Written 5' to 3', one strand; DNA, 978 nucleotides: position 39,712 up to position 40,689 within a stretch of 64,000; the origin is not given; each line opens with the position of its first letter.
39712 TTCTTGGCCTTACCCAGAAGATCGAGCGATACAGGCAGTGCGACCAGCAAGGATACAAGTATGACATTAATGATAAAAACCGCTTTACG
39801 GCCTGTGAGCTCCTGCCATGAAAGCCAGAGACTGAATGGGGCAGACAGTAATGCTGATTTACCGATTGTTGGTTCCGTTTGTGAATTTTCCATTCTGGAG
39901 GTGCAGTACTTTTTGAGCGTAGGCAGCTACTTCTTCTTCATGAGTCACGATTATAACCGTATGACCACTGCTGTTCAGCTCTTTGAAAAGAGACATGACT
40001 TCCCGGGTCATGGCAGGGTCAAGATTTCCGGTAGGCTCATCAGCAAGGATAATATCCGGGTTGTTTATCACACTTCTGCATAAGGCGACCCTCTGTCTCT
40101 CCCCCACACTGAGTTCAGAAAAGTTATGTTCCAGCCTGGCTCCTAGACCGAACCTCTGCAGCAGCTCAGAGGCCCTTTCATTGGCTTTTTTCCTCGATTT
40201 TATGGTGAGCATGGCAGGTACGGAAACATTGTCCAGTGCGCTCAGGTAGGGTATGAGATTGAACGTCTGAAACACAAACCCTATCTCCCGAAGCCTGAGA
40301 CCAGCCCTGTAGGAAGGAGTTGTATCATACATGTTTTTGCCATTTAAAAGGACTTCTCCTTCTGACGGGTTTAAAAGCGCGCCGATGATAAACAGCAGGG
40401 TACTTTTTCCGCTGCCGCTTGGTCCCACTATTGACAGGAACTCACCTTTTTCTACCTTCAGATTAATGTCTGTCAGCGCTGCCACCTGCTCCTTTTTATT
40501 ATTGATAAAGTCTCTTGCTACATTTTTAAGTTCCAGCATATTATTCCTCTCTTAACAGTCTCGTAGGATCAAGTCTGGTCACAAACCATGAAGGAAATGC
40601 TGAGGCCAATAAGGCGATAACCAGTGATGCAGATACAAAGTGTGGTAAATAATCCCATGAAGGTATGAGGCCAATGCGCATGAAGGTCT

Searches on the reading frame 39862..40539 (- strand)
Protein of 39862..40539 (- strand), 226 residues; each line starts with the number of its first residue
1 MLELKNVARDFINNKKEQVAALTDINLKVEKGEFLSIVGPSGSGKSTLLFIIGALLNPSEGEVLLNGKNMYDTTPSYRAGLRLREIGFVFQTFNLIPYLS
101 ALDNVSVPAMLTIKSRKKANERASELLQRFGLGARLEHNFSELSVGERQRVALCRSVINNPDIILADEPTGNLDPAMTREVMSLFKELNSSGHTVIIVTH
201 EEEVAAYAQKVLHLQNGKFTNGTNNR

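Call 87: search_protein_families(library=pfam, proteins=[window:39862-40539:-], max_evalue=0.01)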
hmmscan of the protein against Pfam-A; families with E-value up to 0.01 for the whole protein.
window:39862-40539:- (226 aa): 10 families
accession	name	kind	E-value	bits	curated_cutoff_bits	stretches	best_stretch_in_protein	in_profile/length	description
PF00005.33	ABC_tran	-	2.5e-33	116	25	1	22-170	1-136/137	ABC transporter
PF13304.12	AAA_21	-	4.8e-09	37.1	27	1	141-201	236-299/304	AAA domain, putative AbiEii toxin, Type IV TA system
PF02463.25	SMC_N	-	1.3e-05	25.2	40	0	142-215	136-212/220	RecF/RecN/SMC N terminal domain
PF13175.12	AAA_15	-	6e-05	23.3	32.1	0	30-59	24-50/374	AAA ATPase domain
PF13555.12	AAA_29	-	6.1e-05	23.1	27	1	29-60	19-50/61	P-loop containing region of AAA domain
PF13191.12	AAA_16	-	0.00014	22.8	32.6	1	17-131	7-103/167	AAA ATPase domain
PF25199.1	nSTAND_NTPase5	-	0.00072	19.8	34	0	27-65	36-75/145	Novel STAND NTPase 5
PF13671.12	AAA_33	-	0.0054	17.5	27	0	37-48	4-15/143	AAA domain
PF20703.3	nSTAND1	-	0.0064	16.6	27.1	0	25-49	26-50/379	Novel STAND NTPase 1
PF13479.12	AAA_24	-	0.0069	16.7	27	0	177-203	106-132/195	AAA domain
